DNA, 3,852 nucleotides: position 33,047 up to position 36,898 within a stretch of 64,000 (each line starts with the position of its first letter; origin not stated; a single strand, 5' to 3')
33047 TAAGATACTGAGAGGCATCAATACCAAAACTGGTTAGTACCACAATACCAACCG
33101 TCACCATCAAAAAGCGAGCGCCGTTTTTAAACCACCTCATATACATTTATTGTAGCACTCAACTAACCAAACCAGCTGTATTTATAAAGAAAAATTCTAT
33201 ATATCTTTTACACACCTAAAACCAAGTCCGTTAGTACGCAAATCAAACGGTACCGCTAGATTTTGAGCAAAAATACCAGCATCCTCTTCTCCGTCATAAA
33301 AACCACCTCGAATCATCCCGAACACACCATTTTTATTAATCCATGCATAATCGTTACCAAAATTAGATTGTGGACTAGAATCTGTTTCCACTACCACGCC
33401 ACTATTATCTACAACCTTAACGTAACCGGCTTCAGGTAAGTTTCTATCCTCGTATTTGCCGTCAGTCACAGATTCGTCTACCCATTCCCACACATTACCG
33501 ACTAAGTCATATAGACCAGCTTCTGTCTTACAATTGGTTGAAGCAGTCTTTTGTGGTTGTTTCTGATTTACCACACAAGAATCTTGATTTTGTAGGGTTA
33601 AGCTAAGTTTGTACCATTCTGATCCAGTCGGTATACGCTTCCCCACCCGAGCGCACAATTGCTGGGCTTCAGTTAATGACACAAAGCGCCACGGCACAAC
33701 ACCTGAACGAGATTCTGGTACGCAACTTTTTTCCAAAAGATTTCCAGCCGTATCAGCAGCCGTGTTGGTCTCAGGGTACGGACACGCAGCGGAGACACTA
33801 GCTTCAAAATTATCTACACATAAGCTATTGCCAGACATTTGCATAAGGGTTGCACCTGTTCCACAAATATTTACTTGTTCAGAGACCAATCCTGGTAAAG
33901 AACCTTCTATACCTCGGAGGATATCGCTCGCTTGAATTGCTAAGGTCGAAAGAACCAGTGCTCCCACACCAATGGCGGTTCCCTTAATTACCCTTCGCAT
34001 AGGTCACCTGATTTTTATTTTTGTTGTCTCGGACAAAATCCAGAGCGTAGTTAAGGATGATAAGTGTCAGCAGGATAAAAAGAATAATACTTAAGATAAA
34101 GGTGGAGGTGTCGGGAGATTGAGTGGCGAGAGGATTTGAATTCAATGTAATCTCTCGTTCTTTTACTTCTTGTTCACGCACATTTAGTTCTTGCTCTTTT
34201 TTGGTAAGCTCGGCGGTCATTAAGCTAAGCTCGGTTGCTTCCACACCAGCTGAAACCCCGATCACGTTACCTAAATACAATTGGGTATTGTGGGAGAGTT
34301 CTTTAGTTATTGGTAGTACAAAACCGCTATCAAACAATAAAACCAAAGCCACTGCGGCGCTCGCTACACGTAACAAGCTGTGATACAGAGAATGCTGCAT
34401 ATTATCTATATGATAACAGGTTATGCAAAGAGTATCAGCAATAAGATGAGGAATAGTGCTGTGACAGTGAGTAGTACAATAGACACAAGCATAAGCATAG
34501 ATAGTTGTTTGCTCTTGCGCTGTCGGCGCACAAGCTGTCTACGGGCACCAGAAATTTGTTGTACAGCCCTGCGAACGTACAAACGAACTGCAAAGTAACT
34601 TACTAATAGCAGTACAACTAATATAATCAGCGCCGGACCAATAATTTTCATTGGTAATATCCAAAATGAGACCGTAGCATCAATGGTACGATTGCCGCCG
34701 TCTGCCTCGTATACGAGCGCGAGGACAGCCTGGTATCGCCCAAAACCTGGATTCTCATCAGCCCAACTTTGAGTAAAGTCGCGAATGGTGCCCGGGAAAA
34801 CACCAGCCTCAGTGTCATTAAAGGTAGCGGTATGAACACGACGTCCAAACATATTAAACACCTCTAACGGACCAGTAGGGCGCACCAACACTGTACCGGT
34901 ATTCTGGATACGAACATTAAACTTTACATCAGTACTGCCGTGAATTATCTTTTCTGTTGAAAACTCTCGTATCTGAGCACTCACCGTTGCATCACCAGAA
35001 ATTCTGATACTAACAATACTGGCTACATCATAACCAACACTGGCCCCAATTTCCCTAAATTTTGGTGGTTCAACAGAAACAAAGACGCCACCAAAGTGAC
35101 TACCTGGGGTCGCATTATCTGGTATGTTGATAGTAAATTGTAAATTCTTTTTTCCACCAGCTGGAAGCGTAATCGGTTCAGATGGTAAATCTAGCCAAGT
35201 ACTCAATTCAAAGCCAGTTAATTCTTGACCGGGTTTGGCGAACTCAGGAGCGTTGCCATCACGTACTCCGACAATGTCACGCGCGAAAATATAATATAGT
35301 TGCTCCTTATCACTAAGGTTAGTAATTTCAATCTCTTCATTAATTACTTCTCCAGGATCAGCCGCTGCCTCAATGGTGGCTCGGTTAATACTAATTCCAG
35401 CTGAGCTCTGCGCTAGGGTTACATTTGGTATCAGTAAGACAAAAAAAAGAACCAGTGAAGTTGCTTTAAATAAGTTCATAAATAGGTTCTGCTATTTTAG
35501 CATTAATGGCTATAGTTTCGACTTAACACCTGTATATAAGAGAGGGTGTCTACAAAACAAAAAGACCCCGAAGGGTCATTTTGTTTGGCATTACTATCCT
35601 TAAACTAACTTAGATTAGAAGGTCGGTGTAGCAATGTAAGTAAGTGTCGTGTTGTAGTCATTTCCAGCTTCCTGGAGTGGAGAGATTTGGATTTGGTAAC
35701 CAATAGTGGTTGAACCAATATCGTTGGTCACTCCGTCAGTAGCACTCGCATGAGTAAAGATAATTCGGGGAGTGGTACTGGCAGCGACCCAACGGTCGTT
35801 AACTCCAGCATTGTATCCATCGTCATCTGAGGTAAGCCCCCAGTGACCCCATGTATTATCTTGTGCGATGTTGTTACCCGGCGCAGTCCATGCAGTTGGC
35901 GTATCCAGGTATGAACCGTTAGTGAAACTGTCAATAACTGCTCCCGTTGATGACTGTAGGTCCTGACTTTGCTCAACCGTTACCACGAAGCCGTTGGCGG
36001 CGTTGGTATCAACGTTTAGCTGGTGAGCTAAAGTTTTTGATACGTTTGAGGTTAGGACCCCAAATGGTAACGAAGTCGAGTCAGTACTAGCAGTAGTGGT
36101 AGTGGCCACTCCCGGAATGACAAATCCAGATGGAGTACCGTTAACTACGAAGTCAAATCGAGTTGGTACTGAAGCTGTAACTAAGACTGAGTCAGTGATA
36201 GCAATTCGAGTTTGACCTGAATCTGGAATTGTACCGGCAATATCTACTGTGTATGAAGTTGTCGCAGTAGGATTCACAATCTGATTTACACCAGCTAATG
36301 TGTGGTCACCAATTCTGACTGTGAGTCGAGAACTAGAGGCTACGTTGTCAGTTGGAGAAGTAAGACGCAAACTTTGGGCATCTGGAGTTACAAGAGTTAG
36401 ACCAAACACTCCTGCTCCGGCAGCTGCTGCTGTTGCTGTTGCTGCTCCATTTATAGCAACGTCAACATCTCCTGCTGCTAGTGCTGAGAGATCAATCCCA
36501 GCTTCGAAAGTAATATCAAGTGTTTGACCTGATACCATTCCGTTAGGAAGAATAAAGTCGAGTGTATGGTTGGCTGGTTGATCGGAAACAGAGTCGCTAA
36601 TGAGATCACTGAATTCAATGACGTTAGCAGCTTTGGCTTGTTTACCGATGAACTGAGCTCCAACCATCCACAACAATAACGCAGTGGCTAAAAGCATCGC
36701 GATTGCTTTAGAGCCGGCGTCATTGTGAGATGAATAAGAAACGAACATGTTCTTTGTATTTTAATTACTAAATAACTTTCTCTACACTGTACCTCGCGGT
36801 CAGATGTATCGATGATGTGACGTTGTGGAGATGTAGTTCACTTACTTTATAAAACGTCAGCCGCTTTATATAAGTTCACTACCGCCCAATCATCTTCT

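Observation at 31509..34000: Three tandem secreted FGE-sulfatase/SUMF1-fold paralogs, the scaffold typically used by DGR variable proteins, but no retroelement in the window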

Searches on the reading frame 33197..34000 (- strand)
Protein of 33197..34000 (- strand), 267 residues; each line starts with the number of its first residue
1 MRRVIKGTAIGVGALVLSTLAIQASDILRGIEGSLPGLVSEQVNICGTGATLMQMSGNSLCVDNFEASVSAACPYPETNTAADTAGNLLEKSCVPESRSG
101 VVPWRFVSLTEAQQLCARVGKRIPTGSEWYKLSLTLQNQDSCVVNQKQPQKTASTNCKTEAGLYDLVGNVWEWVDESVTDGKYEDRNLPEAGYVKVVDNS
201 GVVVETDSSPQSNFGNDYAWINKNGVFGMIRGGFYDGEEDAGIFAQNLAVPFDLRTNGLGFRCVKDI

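Call 3: search_protein_families(library=pfam, proteins=[window:33197-34000:-], max_evalue=0.1)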
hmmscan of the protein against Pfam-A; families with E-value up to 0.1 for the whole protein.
window:33197-34000:- (267 aa): 2 families
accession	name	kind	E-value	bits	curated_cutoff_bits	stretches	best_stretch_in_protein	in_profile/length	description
PF03781.23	FGE-sulfatase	-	3.2e-11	43.8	23.3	1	97-265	86-255/255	Sulfatase-modifying factor enzyme 1-like domain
PF19267.4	CIS_spike_tip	-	0.071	13.4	24.1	0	40-79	25-62/141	Contractile injection system spike tip protein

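Call 47: search_protein_families(library=ncbifam, proteins=[window:33197-34000:-], max_evalue=0.1)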
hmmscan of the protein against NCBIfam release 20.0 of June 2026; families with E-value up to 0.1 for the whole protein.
window:33197-34000:- (267 aa): 6 families
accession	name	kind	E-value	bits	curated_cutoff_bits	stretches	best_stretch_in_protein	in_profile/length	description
TIGR03440.2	egtB_TIGR03440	equivalog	5.9e-06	25.6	360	1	106-175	278-349/413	ergothioneine biosynthesis protein EgtB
TIGR04344.1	ovoA_Nterm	equivalog_domain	0.0012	17.8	400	1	121-178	320-384/444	5-histidylcysteine sulfoxide synthase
NF041186.1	SenA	equivalog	0.0016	17.9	420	1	103-176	272-320/382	selenoneine synthase SenA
TIGR02171.1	Fb_sc_TIGR02171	subfamily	0.0033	15.5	544.35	1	120-180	158-220/912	TIGR02171 family lipoprotein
NF051459.1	pyoverdine_PvdO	equivalog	0.041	12.9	500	1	160-183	201-223/280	dihydropyoverdine dehydrogenase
TIGR03525.2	GldK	equivalog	0.067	12.5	350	0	155-184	315-344/408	T9SS ring complex lipoprotein PorK/GldK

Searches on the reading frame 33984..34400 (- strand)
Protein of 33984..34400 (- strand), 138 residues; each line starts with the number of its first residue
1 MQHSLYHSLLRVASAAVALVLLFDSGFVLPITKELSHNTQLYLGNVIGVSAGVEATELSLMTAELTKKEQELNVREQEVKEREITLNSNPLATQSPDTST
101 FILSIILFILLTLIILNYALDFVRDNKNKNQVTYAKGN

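Call 3: search_protein_families(library=pfam, proteins=[window:33984-34400:-], max_evalue=0.1)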
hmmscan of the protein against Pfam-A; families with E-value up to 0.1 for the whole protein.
window:33984-34400:- (138 aa): 2 families
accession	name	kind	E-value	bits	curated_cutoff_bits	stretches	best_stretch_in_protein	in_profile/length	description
PF12698.13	ABC2_membrane_3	-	0.001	18.7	31.6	1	59-129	122-191/347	ABC-2 family transporter protein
PF24048.1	LRR_NXF1-5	-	0.006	16.6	30.5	1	56-105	83-130/142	NXF1/2/3/5 leucine-rich repeat domain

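Call 47: search_protein_families(library=ncbifam, proteins=[window:33984-34400:-], max_evalue=0.1)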
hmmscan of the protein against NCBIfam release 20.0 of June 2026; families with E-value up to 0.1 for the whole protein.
window:33984-34400:- (138 aa): 3 families
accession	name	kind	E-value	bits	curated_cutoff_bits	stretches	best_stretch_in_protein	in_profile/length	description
NF053520.1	HK_Porph_FimS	equivalog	0.015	13.6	600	1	59-122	316-377/618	sensor histidine kinase FimS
NF047368.1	collar_FlbB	equivalog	0.02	14.7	110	1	56-86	74-104/193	periplasmic-type flagellar collar protein FlbB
NF049893.1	spr0155_permease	equivalog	0.047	14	120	0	82-134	48-100/165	ABC transporter permease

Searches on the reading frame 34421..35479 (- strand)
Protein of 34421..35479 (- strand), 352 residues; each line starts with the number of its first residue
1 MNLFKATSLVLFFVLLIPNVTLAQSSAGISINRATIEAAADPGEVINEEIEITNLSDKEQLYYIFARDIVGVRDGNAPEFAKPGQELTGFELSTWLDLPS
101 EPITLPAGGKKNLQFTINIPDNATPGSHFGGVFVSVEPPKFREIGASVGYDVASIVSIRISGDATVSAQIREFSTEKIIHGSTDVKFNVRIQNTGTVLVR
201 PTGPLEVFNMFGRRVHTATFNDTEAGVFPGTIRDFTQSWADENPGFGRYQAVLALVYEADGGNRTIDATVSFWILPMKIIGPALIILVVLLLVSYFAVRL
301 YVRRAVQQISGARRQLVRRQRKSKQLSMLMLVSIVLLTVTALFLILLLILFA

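Call 3: search_protein_families(library=pfam, proteins=[window:34421-35479:-], max_evalue=0.1)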
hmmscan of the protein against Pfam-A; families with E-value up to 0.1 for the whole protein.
window:34421-35479:- (352 aa): 3 families
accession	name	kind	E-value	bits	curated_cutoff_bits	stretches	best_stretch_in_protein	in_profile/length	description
PF06030.18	WxLIP_PGBD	-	1.9e-06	28.4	27.3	1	42-134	25-119/121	WxL Interacting Protein, peptidoglycan binding domain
PF06280.18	fn3_5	-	0.0057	17.8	27.6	1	46-125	10-86/112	Fn3-like domain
PF17717.6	DUF5562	-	0.01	16.2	29.5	1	279-322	67-109/168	Family of unknown function (DUF5562)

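Call 47: search_protein_families(library=ncbifam, proteins=[window:34421-35479:-], max_evalue=0.1)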
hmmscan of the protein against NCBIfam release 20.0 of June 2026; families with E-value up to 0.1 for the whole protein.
window:34421-35479:- (352 aa): 1 family
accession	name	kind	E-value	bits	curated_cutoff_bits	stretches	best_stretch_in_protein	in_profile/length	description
NF040750.1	tetrathio_HK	equivalog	0.021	13.3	750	1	264-328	270-337/555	tetrathionate respiration histidine kinase TtrS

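Call 49: search_solved_structures(query=window:34421-35479:-, max_evalue=1)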
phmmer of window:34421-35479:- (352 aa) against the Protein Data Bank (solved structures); distinct sequences matched with E-value up to 1: 3.
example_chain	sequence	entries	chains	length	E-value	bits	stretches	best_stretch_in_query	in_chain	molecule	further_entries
7n6g_4C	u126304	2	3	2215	0.31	13.6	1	101-169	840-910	FAP81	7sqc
6az3_S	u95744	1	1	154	0.9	12.1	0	139-202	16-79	60S ribosomal protein L21, putative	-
3jcs_S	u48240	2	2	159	0.97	12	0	139-202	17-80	ribosomal protein L21e | eL21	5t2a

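Call 61: find_homologous_proteins(query=window:34424-35479:-, max_evalue=0.00001)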
Query window:34424-35479:- (352 aa): 655 proteins with E <= 0.00001 among 8000 candidates; the best 120 are listed.
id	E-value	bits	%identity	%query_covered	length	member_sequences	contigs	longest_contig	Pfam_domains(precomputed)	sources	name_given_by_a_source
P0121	7.1e-225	764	100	100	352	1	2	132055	-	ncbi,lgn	-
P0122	3.9e-205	699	89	97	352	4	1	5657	-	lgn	-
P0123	3.7e-197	672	86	97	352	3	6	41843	PF06030.19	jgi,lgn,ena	-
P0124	2.5e-190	650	82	97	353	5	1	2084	-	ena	-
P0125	6.9e-188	642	81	97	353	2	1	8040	-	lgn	-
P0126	2.1e-172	591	76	95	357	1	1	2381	-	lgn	-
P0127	2.8e-157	541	70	97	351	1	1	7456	-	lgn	-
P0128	4.6e-157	541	70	89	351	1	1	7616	-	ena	-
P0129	1.2e-151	523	68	94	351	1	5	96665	-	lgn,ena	-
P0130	1.8e-148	512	65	97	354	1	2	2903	-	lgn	-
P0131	1.1e-147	510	65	95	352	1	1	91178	-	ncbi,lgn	-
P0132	1.5e-146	506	65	97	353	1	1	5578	-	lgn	-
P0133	1.5e-142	493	64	97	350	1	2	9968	-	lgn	-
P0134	1.9e-138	479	62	94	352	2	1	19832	-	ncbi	-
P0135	3.2e-138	479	60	91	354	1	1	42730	-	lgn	-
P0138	9.7e-126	438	59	96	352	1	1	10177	PF06030.19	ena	-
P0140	1.8e-124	434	57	92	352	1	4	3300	PF06030.19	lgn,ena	-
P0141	2.6e-124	433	57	93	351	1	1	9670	PF06030.19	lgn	-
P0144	2.9e-122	426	56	95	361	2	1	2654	PF06030.19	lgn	-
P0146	9.2e-122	425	54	92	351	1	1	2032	PF06280.19,PF06030.19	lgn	-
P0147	1.3e-121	424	56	94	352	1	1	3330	PF06030.19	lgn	-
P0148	2.0e-121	424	56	94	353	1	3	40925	PF06030.19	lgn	-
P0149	2.0e-121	424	58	93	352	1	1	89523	PF06030.19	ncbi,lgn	ncbi:MAG: DUF916 domain-containing protein [Patescibacteria group bacterium]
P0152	3.4e-120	419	54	93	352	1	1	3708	PF06030.19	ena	-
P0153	1.2e-119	418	53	96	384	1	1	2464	PF06030.19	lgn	-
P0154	1.8e-119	417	55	94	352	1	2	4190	PF06030.19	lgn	-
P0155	2.4e-119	417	55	98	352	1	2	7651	PF06030.19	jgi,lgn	jgi:hypothetical protein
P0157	8.6e-119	415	57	91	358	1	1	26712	PF06030.19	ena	-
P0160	3.7e-118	413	54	95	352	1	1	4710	PF06030.19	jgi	jgi:hypothetical protein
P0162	6.5e-118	412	56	94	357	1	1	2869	PF06030.19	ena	-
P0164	8.9e-118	412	56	91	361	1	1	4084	PF06030.19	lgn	-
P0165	1.0e-117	411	54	94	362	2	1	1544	PF06030.19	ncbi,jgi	-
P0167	1.3e-117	411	56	98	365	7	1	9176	PF06280.19,PF06030.19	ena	-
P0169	3.4e-117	410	55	95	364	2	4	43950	PF06030.19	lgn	-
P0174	1.2e-116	408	54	95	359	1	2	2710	PF06030.19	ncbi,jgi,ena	-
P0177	4.5e-116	406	56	84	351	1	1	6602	PF06030.19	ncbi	-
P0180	1.2e-115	405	55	95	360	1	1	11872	PF06030.19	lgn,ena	-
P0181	1.6e-115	404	52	100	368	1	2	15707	PF06030.19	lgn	-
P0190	9.6e-115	402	54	92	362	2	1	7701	PF06030.19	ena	-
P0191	1.4e-114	401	54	97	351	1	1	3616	PF06280.19,PF06030.19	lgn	-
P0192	2.0e-114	401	54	94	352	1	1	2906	PF06030.19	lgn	-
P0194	4.0e-114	400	53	94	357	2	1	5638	PF06030.19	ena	-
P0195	4.1e-114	399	55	90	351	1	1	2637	PF06030.19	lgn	-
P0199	7.5e-114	399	53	91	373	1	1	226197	PF06030.19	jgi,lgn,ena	-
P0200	8.8e-114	398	52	95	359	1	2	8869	PF06030.19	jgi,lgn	jgi:hypothetical protein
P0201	9.6e-114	398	53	97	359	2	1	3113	PF06030.19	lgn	-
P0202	1.1e-113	398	52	97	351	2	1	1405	PF06280.19,PF06030.19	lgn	-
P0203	1.2e-113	398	54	89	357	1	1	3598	PF06030.19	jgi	jgi:hypothetical protein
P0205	2.6e-113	397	53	99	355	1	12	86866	PF06030.19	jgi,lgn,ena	-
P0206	3.3e-113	397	54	91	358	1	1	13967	PF06280.19,PF06030.19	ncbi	-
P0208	4.8e-113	396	54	94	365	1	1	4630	PF06030.19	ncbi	-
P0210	6.6e-113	396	55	92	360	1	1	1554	PF06030.19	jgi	jgi:hypothetical protein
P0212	7.9e-113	395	56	82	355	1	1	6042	PF06280.19,PF06030.19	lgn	-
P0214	1.2e-112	395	55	93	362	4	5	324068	PF06280.19,PF06030.19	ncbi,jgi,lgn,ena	-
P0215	1.4e-112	394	52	90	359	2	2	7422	PF06030.19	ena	-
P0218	3.5e-112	393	53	94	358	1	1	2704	PF06030.19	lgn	-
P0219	4.2e-112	393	53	97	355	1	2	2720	PF06030.19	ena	-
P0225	1.1e-111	392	53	91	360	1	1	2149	PF06030.19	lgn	-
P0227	1.7e-111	391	53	89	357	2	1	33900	PF06030.19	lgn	-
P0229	2.1e-111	391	52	89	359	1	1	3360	PF06280.19,PF06030.19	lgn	-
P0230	2.6e-111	390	53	89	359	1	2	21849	PF06030.19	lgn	-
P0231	3.1e-111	390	55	94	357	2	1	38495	PF06030.19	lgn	-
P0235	4.6e-111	389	54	85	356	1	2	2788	PF06030.19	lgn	-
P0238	8.2e-111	389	51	90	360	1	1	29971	PF06030.19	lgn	-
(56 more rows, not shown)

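Call 67: predict_structure(alignment_id=A4)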
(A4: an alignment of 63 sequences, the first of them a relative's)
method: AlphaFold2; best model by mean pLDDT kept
length: 352 residues; sequences in the alignment: 63
mean_pLDDT: 85.4   pTM: 0.69
mean pLDDT of the five models: 85.4, 84.9, 83.2, 82.8, 81.7
residues with pLDDT >= 90: 173; 70-90: 136; 50-70: 31; < 50: 12
segments of 3 or more residues with pLDDT < 50: 143-147, 315-320
pLDDT, mean of each block of 10 residues (from residue 1): 87 82 63 91 95 91 87 80 80 89 93 94 90 83 48 87 93 96 95 94 96 95 92 96 88 93 93 89 88 88 78 49 62 84 83 67
secondary structure, 60 per line:
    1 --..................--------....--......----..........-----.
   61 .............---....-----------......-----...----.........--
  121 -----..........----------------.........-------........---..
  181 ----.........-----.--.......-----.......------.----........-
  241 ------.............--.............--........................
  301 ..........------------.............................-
elements in order: H3-20 E29-32 E35-40 E45-54 E60-73 E77-80 H92-95 E103-105 E110-118 E126-135 E152-160 E168-175 E185-193 E202-208 E214-220 E232-239 E247-259 E262-274 H277-310 H323-351

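Call 69: fold_search(model_id=the predicted structure, library=pdb)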
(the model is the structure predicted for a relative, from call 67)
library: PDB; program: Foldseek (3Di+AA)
matches with E <= 10: 1884; with E <= 0.001: 433
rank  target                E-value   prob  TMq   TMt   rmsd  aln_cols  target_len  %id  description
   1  9i25_C                1.1e-12  1.00  0.41  0.52   7.4       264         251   16  WxLIP from Enterococcus faecium locus A bound to long WxL (released 2026-01-28)
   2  9i1y_A                4.5e-12  1.00  0.40  0.49   7.8       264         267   16  WxLIP from Enterococcus faecium (released 2026-01-28)
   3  9i1y_B                1.0e-11  1.00  0.40  0.49   7.9       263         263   16  WxLIP from Enterococcus faecium (released 2026-01-28)
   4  6k73_B                7.9e-10  1.00  0.27  0.41  10.7       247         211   12  Chaperone-tip adhesin complex is vital for synergistic activation of CFA/I fimbriae biogenesis (released 2020-06-10)
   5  4y2o_A                1.1e-09  1.00  0.26  0.41  11.2       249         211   12  Structure of CFA/I pili chaperone-major subunit complex (CfaA-CfaB) (released 2016-08-10)
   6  4ncd                  1.9e-09  1.00  0.27  0.39  11.6       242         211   12  Crystal Structure of Class 5 Fimbriae Chaperone CfaA (released 2014-08-27)
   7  8jmw_A                2.1e-09  1.00  0.26  0.18  13.6       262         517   11  Fibril form of serine peptidase Vpr (released 2023-12-06)
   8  4kkp_B                3.6e-09  1.00  0.22  0.31  16.4       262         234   14  Crystal structure of Vibrio cholerae RbmA (crystal form 2) (released 2013-05-22)
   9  6k73_A                5.0e-09  1.00  0.26  0.40  11.7       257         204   14  Chaperone-tip adhesin complex is vital for synergistic activation of CFA/I fimbriae biogenesis (released 2020-06-10)
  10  7sqc_F0               5.6e-09  1.00  0.23  0.26  14.9       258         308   11  Ciliary C1 central pair apparatus isolated from Chlamydomonas reinhardtii (released 2022-04-13)
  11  6a8p_A                1.7e-08  1.00  0.21  0.12  14.2       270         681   11  Transglutaminase 2 mutant G224V in complex with GTP (released 2018-09-26)
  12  9fh8_A                2.0e-08  1.00  0.24  0.29  12.9       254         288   11  Crystal structure of the SPD-2 domain of Apis dorsata CEP192 (released 2025-03-26)
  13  4b0m_M                2.2e-08  1.00  0.25  0.40  11.6       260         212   12  Complex of the Caf1AN usher domain, Caf1M chaperone and Caf1 subunit from Yersinia pestis (released 2012-09-26)
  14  4kkp_A                2.6e-08  1.00  0.22  0.31  16.7       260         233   14  Crystal structure of Vibrio cholerae RbmA (crystal form 2) (released 2013-05-22)
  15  7sqc_F1               3.2e-08  1.00  0.22  0.17  14.9       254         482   12  Ciliary C1 central pair apparatus isolated from Chlamydomonas reinhardtii (released 2022-04-13)
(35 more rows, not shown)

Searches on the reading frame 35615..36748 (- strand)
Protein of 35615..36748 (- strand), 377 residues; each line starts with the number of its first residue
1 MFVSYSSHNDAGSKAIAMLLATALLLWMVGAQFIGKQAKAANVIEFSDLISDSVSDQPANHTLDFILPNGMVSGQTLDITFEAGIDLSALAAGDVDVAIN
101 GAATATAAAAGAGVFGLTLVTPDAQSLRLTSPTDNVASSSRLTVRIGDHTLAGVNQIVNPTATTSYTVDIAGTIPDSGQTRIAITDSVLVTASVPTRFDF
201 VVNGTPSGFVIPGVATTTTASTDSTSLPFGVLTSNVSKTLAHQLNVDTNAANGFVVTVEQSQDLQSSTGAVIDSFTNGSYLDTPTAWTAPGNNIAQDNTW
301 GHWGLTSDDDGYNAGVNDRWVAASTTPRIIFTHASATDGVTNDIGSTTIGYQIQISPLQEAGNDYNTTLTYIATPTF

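Call 3: search_protein_families(library=pfam, proteins=[window:35615-36748:-], max_evalue=0.1)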
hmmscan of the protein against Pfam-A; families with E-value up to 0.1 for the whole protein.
window:35615-36748:- (377 aa): 0 families

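Call 47: search_protein_families(library=ncbifam, proteins=[window:35615-36748:-], max_evalue=0.1)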
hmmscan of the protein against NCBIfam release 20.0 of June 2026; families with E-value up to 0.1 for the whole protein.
window:35615-36748:- (377 aa): 1 family
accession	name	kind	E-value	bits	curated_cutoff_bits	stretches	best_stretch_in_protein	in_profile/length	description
NF058581.1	CPR_Pam_pilin_C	domain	2.4e-07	30.9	55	1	223-377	2-148/148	Pam pilus system pilin subunit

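Call 48: search_solved_structures(query=window:35615-36748:-, max_evalue=1)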
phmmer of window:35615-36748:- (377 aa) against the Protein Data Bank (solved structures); distinct sequences matched with E-value up to 1: 4.
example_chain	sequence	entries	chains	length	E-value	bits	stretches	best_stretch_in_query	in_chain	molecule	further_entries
3fhi_B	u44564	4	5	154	0.26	13.7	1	38-128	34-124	cAMP-dependent protein kinase type I-alpha regulatory subunit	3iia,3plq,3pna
3pvb_B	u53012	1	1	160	0.29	13.6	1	38-128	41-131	cAMP-dependent protein kinase type I-alpha regulatory subunit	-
7lz4_A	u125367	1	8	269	0.78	12.2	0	39-128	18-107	cAMP-dependent protein kinase type I-alpha regulatory subunit, N-terminally processed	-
5jr7_B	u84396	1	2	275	0.99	11.8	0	39-128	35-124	cAMP-dependent protein kinase type I-alpha regulatory subunit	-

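Call 73: search_protein_families(library=ncbifam, alignment_id=A5, max_evalue=0.01)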
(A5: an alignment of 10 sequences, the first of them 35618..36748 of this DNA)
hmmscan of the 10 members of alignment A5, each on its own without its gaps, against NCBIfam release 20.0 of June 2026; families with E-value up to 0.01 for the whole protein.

A. member 1, window:35618-36748:- (377 aa): 1 family
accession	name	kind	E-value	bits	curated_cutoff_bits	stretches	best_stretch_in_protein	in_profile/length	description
NF058581.1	CPR_Pam_pilin_C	domain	2.4e-07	30.9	55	1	223-377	2-148/148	Pam pilus system pilin subunit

B. families by the number of members that match (of 10 scanned): 1 family
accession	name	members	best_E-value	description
NF058581.1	CPR_Pam_pilin_C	7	1.7e-07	Pam pilus system pilin subunit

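Call 74: search_solved_structures(query=A5, max_evalue=1)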
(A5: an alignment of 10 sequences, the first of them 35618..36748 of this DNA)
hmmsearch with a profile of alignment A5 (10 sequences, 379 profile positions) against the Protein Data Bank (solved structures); distinct sequences matched with E-value up to 1: 0.
